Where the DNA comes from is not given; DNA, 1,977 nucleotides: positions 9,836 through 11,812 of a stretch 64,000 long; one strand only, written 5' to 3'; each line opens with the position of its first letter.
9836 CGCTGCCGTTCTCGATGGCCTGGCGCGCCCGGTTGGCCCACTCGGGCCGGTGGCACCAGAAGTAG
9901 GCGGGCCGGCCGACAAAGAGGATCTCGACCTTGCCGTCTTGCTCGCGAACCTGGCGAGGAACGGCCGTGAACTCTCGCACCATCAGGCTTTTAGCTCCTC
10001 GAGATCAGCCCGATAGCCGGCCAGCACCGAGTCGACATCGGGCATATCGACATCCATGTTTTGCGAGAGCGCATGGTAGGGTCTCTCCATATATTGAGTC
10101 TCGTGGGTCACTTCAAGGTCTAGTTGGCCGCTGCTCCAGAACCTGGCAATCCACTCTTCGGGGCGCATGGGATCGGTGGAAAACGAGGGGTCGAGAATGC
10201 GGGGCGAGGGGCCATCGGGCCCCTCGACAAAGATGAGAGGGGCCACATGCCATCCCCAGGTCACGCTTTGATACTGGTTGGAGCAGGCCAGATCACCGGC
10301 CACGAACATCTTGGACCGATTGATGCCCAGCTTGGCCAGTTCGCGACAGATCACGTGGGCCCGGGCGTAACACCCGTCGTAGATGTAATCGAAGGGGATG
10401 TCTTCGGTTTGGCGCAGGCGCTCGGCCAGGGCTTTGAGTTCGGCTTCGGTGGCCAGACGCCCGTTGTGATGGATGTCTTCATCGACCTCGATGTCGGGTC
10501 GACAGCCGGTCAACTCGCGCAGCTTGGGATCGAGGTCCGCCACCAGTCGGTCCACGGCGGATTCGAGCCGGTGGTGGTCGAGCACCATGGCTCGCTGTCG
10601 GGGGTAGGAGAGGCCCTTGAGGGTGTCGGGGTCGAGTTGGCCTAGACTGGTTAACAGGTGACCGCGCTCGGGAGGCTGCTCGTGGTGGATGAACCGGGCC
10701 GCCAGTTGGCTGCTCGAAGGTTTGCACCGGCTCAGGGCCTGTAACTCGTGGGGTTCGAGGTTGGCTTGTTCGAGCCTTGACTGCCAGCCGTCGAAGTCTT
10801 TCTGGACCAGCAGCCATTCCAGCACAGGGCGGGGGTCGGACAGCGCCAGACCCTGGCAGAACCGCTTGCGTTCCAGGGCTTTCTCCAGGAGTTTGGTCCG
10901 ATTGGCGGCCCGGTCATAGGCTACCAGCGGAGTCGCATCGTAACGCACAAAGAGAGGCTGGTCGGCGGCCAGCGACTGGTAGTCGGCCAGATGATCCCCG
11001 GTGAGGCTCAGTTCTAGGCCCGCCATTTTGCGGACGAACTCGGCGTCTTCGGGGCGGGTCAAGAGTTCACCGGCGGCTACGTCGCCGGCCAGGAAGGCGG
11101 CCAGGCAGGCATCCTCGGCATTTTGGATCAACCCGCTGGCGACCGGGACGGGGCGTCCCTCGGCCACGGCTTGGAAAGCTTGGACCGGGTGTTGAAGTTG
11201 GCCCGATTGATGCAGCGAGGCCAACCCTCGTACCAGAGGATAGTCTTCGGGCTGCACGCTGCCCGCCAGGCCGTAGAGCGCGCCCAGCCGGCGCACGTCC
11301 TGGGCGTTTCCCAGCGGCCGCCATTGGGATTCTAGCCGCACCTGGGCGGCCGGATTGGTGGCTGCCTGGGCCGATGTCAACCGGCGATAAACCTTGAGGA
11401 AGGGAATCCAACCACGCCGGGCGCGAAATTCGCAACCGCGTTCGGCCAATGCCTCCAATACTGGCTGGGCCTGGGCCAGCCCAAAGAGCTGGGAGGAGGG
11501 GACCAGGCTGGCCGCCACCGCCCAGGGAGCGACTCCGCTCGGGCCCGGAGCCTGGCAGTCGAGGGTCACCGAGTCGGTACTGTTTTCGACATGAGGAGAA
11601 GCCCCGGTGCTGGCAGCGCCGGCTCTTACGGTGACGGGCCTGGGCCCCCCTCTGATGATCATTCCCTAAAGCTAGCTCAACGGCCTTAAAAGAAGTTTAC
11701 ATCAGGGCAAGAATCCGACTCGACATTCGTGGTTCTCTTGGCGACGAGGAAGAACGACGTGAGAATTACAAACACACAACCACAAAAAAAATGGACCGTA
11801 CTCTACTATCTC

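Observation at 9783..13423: Protein-glutaminase-like deamidase domain on a large cytoplasmic scaffold, coupled to a 66-aa ORF and divergent from a leaderless clostripain-like peptidase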

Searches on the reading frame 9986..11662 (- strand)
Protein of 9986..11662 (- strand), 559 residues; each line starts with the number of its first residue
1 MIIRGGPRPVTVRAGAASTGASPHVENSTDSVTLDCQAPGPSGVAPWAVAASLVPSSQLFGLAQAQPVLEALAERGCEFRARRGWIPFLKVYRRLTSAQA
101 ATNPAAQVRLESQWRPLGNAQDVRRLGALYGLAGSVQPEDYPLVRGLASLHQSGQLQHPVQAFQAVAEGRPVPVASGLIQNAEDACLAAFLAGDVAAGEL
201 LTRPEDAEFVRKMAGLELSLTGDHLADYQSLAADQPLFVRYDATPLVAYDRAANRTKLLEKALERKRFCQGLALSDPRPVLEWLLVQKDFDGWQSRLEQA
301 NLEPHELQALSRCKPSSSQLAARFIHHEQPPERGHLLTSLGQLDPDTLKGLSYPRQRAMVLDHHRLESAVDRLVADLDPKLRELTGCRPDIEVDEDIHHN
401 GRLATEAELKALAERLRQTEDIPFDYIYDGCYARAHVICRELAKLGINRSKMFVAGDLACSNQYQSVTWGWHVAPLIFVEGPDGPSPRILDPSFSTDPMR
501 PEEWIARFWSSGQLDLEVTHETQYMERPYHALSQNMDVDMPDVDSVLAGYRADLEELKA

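Call 3: search_protein_families(library=pfam, proteins=[window:9986-11662:-], max_evalue=1)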
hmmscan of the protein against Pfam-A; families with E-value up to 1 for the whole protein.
window:9986-11662:- (559 aa): 2 families
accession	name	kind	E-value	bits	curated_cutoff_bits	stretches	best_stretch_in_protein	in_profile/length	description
PF18626.7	Gln_deamidase_2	-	2.9e-23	82.5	25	1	414-507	6-105/106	Glutaminase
PF00720.22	SSI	-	0.042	14.3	23.9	0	429-468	33-72/92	Subtilisin inhibitor-like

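Call 4: search_protein_families(library=ncbifam, proteins=[window:9986-11662:-], max_evalue=1)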
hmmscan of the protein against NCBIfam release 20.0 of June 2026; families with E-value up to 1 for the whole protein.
window:9986-11662:- (559 aa): 1 family
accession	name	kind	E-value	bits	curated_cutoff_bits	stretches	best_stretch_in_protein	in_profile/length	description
NF040782.1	PG_glutam_Chrys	equivalog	4e-14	52.6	250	1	419-506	165-256/321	protein-glutamine glutaminase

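Call 5: find_homologous_proteins(query=window:9986-11662:-)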
Query window:9986-11662:- (559 aa): 4 proteins with E <= 0.001 among 8000 candidates.
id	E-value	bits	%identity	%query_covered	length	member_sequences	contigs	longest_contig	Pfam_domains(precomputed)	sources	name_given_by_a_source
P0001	0.0e+0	1274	100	100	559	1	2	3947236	PF18626.8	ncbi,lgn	ncbi:MAG: protein-glutamine glutaminase family protein [Vulcanimicrobiota bacterium]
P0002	4.0e-42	163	42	40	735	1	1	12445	PF18626.8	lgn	-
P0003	3.3e-29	120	36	30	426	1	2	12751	PF18626.8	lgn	-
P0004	4.7e-20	90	35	28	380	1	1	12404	PF18626.8,PF01471.24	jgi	jgi:peptidoglycan hydrolase-like protein with peptidoglycan-binding domain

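Call 6: search_solved_structures(query=window:9986-11662:-, max_evalue=1, show_alignments=2)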
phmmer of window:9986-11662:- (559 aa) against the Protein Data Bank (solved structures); distinct sequences matched with E-value up to 1: 6.
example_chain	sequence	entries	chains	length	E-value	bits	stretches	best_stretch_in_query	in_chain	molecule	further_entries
2zk9_X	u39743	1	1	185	8.8e-11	44.3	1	420-504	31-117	Protein-glutaminase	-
2ksv_A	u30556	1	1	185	8.9e-11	44.3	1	420-504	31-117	Protein-glutaminase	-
3a56_A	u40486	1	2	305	2.4e-10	42.9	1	420-504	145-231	Protein-glutaminase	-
3a54_A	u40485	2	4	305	2.4e-10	42.9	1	420-504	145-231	Protein-glutaminase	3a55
8z3i_A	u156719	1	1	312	3.6e-10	42.3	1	418-551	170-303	Protein glutaminase domain-containing protein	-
4cyb_A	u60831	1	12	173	0.78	11.5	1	250-317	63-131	PUTATIVE DNA PROTECTION PROTEIN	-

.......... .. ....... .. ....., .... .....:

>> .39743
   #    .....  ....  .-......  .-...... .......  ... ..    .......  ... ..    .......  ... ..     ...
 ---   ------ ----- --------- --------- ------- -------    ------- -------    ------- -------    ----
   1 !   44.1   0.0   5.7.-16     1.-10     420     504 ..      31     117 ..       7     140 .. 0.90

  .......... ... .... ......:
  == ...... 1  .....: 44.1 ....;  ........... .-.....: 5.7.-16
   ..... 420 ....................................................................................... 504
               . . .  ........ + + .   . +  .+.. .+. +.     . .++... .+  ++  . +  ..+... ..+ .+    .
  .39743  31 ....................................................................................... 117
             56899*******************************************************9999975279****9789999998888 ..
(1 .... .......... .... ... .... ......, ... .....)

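Call 9: find_encoding_contigs(protein=P0002, flank=6000, max_places=3)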
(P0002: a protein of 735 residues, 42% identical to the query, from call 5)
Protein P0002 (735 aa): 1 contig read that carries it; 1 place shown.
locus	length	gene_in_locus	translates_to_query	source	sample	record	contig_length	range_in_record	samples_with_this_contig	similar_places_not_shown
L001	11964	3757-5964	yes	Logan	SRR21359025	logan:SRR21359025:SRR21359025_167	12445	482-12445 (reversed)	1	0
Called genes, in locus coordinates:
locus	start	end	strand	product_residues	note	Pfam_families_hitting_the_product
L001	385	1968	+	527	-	PF14842:FliG_N (weak)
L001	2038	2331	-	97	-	-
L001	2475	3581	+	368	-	PF13187:Fer4_9 (faint), PF12838:Fer4_7 (faint), PF14697:Fer4_21 (faint), PF00037:Fer4 (faint), PF12801:Fer4_5, PF13746:Fer4_18 (weak), PF13237:Fer4_10 (weak)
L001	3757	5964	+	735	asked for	PF18626:Gln_deamidase_2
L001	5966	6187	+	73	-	-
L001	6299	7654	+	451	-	-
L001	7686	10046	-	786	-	PF01315:Ald_Xan_dh_C, PF02738:MoCoBD_1, PF20256:MoCoBD_2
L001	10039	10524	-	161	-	PF00111:Fer2, PF01799:Fer2_2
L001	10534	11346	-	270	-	PF00941:FAD_binding_5, PF03450:CO_deh_flav_C (weak)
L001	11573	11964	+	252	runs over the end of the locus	PF07963:N_methyl (weak)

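Call 10: find_encoding_contigs(protein=P0003, flank=6000, max_places=3)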
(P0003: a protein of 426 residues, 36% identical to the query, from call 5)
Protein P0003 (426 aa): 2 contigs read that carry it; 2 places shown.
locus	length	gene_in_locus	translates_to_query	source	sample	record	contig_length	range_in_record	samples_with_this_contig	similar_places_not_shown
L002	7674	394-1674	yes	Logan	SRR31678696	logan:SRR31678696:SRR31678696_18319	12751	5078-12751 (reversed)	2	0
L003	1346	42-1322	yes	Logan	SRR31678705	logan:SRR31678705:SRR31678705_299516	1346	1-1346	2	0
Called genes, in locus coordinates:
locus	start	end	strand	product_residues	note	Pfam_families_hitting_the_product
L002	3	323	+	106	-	?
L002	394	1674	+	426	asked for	PF18626:Gln_deamidase_2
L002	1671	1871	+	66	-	-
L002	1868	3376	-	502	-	PF00083:Sugar_tr, PF06609:TRI12 (weak), PF07690:MFS_1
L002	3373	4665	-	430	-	PF25917:BSH_RND, PF25919:BSH_CusB (weak), PF25885:HH_EMRA (weak)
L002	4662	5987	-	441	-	PF02321:OEP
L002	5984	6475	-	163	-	PF01047:MarR, PF12802:MarR_2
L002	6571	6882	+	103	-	PF12840:HTH_20, PF01022:HTH_5, PF12802:MarR_2 (weak)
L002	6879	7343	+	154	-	PF10604:Polyketide_cyc2 (weak), PF08327:AHSA1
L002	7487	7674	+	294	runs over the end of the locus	PF05711:TylF, PF13578:Methyltransf_24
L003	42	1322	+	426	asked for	PF18626:Gln_deamidase_2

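Call 11: find_encoding_contigs(protein=P0004, flank=6000, max_places=3)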
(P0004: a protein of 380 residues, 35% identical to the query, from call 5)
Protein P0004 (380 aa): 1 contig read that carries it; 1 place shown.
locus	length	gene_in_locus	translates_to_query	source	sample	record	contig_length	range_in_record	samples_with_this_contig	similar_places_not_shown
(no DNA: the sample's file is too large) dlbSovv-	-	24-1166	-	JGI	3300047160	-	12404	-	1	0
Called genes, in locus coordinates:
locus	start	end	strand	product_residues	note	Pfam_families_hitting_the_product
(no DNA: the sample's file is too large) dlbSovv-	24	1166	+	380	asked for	PF01471:PG_binding_1, PF18626:Gln_deamidase_2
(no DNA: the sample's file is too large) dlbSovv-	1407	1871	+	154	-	-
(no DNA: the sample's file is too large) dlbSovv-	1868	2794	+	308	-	-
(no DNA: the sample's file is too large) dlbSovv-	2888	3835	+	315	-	-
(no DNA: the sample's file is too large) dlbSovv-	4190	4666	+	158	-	PF00072:Response_reg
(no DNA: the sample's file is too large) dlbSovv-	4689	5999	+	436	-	PF00158:Sigma54_activat, PF14532:Sigma54_activ_2, PF25601:AAA_lid_14, PF02954:HTH_8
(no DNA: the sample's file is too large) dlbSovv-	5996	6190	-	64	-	-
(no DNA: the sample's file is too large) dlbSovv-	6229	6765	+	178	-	PF01648:ACPS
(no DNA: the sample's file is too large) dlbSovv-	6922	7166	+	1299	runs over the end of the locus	PF00989:PAS, PF08448:PAS_4, PF00989:PAS, PF08448:PAS_4, PF13426:PAS_9, PF08447:PAS_3, PF00989:PAS, PF08448:PAS_4, +9 more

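Call 22: search_protein_families(library=pfam, proteins=[P0002, P0003, P0004], max_evalue=0.1)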
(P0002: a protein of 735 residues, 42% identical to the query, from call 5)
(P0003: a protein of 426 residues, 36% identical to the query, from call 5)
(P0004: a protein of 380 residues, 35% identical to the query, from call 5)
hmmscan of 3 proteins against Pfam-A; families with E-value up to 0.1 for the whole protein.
P0002 (735 aa): 2 families
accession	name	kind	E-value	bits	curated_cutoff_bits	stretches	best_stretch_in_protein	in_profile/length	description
PF18626.7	Gln_deamidase_2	-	5e-24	85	25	1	592-683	9-104/106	Glutaminase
PF13646.12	HEAT_2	-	0.035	14.8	27.7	0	292-340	3-49/88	HEAT repeats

P0003 (426 aa): 1 family
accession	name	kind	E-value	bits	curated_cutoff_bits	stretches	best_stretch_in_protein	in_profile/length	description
PF18626.7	Gln_deamidase_2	-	4e-26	91.7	25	1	160-255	6-105/106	Glutaminase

P0004 (380 aa): 3 families
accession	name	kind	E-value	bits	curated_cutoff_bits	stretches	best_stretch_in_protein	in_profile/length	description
PF18626.7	Gln_deamidase_2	-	4.9e-23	81.8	25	1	207-298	15-105/106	Glutaminase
PF01471.23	PG_binding_1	-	7e-13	49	23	1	60-118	1-57/57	Putative peptidoglycan binding domain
PF12406.13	DUF3664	-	0.06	14.4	23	0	281-311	9-39/99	Surface protein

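Call 23: find_encoding_contigs(protein=P0001, flank=10000, max_places=2)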
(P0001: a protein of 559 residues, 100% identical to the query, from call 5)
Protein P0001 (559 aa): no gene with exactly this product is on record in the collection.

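Call 65: predict_structure(alignment_id=A8)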
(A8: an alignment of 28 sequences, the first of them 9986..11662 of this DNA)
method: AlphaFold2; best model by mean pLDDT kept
length: 559 residues; sequences in the alignment: 28
mean_pLDDT: 72.5   pTM: 0.48
mean pLDDT of the five models: 72.5, 70.5, 70.3, 68.4, 63.5
residues with pLDDT >= 90: 203; 70-90: 148; 50-70: 61; < 50: 147
segments of 3 or more residues with pLDDT < 50: 1-59, 216-275, 317-340
pLDDT, mean of each block of 10 residues (from residue 1): 32 30 30 32 37 35 90 94 82 95 92 87 86 80 89 90 85 87 88 86 76 51 33 28 29 42 44 46 53 68 66 51 42 45 61 70 82 96 96 82 95 95 83 96 95 96 90 96 95 96 97 96 80 85 93 91
secondary structure, 60 per line:
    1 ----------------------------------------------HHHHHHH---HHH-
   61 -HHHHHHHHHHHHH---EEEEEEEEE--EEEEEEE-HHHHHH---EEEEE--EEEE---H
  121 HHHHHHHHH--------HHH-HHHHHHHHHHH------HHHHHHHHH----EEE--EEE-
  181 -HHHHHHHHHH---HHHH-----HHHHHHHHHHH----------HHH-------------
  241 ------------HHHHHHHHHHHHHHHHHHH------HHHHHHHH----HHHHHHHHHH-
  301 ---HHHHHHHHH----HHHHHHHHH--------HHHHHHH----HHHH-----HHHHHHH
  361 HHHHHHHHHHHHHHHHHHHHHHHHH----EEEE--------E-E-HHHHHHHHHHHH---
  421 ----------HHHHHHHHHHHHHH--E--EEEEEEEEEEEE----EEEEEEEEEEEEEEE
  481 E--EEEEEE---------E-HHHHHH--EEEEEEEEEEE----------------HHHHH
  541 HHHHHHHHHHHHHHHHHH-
elements in order: H47-53 H62-74 E78-86 E89-95 H97-102 E106-110 E113-116 H120-129 H142-152 H159-167 E172-174 E177-179 H182-191 H195-198 H204-214 H253-271 H278-285 H290-299 H304-312 H317-325 H334-340 H345-348 H354-385 E390-393 H406-417 H431-444 E450-461 E466-481 E484-489 H501-506 E509-519 H536-558

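Call 67: search_protein_families(library=padloc, proteins=[window:9986-11662:-], max_evalue=0.1)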
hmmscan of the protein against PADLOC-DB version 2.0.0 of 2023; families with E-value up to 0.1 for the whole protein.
window:9986-11662:- (559 aa): 0 families

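Call 88: fold_search(model_id=the predicted structure, library=pdb)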
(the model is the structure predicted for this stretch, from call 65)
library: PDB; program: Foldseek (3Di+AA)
matches with E <= 10: 193; with E <= 0.001: 6
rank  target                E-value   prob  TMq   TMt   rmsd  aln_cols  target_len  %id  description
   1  2zk9                  1.8e-08  1.00  0.23  0.63   6.1       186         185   24  Crystal Structure of Protein-glutaminase (released 2009-03-17)
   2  3a56_A                2.1e-08  1.00  0.25  0.47   3.9       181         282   26  Crystal structure of pro- protein-glutaminase (released 2010-08-11)
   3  2ksv_MODEL_1_A        2.4e-08  1.00  0.22  0.63   3.0       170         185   27  The NMR structure of protein-glutaminase from Chryseobacterium proteolyticum (released 2010-02-16)
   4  8z3i                  3.5e-08  1.00  0.23  0.44   7.3       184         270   23  Crystal Structure of Protein Glutaminase FBPG(Flavobacterium sp.316) (released 2025-04-23)
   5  3a54_A                4.8e-08  1.00  0.24  0.45   3.6       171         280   25  Crystal structure of the A47Q1 mutant of pro-protein-glutaminase (released 2010-08-11)
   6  3a56_B                6.7e-08  1.00  0.24  0.46   2.8       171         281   26  Crystal structure of pro- protein-glutaminase (released 2010-08-11)
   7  8rmy_A                1.4e-01  0.87  0.10  0.12   4.5        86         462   14  Transglutaminase 3 in complex with inhibitor Z-don and DH patient-derived Fab DH63-A02 (released 2025-03-12)
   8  8oxx_A                1.8e-01  0.84  0.10  0.12   4.5        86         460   14  Transglutaminase 3 in complex with inhibitor Z-don and DH patient-derived Fab DH63-B02 (released 2023-10-18)
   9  8rmy_D                1.8e-01  0.84  0.10  0.12   4.5        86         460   14  Transglutaminase 3 in complex with inhibitor Z-don and DH patient-derived Fab DH63-A02 (released 2025-03-12)
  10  5mhm_A                1.9e-01  0.77  0.10  0.08   4.8        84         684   18  FXIIIa in complex with the inhibitor ZED1630 (released 2017-12-20)
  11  5mhm_B                2.6e-01  0.69  0.10  0.08   4.8        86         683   17  FXIIIa in complex with the inhibitor ZED1630 (released 2017-12-20)
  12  9n43_C                2.8e-01  0.09  0.09  0.14  13.0       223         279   14  Crystal structure of none-heme iron enzyme (TqaM) from Trichoderma atroviride bound with iron (released 2026-01-28)
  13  5mhn_A                3.0e-01  0.66  0.09  0.08   4.7        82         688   18  FXIIIa in complex with the inhibitor ZED2360 (released 2017-12-20)
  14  4kty_A                3.0e-01  0.66  0.10  0.08   4.8        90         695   17  Fibrin-stabilizing factor with a bound ligand (released 2013-12-04)
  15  8rmx_D                3.0e-01  0.63  0.11  0.13   7.2       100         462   14  Transglutaminase 3 in complex with DH patient-derived Fab DH63-A02 (released 2025-03-12)
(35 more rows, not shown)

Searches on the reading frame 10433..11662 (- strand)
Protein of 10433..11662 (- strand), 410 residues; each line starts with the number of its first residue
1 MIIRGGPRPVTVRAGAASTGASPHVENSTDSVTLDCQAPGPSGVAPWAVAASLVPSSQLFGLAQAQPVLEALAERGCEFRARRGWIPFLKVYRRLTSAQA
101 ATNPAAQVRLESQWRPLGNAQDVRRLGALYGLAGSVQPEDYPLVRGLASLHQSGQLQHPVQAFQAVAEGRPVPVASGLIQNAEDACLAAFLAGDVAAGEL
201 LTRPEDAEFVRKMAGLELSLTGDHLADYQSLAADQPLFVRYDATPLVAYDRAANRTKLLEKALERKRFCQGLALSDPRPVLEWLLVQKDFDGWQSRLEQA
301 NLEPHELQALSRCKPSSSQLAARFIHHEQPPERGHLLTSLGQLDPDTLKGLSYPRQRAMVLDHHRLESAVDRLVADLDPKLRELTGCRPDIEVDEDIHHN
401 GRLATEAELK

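Call 20: search_protein_representatives(protein=window:10433-11662:-)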
Query: 410 residues. Proteins with E-value up to 0.001 (for the whole library): 1; up to 1e-10: 1; up to 1e-30: 0. The best 1 are listed.
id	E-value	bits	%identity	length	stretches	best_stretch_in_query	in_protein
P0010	5.0e-23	98.2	33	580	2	48-292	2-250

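Call 22: search_protein_families(library=pfam, proteins=[P0010], max_evalue=0.1)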
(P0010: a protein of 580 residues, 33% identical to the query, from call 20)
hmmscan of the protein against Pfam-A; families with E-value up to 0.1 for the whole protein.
P0010 (580 aa): 1 family
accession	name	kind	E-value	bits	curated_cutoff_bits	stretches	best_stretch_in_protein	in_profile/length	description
PF18626.7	Gln_deamidase_2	-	6.7e-24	84.6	25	1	433-525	6-104/106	Glutaminase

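Call 24: find_encoding_contigs(protein=P0010, flank=8000, max_places=3)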
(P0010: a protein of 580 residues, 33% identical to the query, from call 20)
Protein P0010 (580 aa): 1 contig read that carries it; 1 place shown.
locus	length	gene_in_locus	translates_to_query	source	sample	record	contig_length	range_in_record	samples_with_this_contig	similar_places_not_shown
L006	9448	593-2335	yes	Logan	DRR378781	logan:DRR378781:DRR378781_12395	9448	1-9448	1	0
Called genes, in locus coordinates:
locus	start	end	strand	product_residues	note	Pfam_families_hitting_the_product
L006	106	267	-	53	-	-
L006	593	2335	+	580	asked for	PF18626:Gln_deamidase_2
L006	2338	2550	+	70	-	-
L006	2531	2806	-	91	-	-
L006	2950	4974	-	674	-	PF25255:WHD_RNase_II (weak), PF23161:HTH_RNase_II, PF00773:RNB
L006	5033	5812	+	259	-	PF00459:Inositol_P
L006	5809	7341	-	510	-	PF00069:Pkinase, PF07714:PK_Tyr_Ser-Thr, PF01636:APH (faint)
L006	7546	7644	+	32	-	-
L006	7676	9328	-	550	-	PF00069:Pkinase, PF07714:PK_Tyr_Ser-Thr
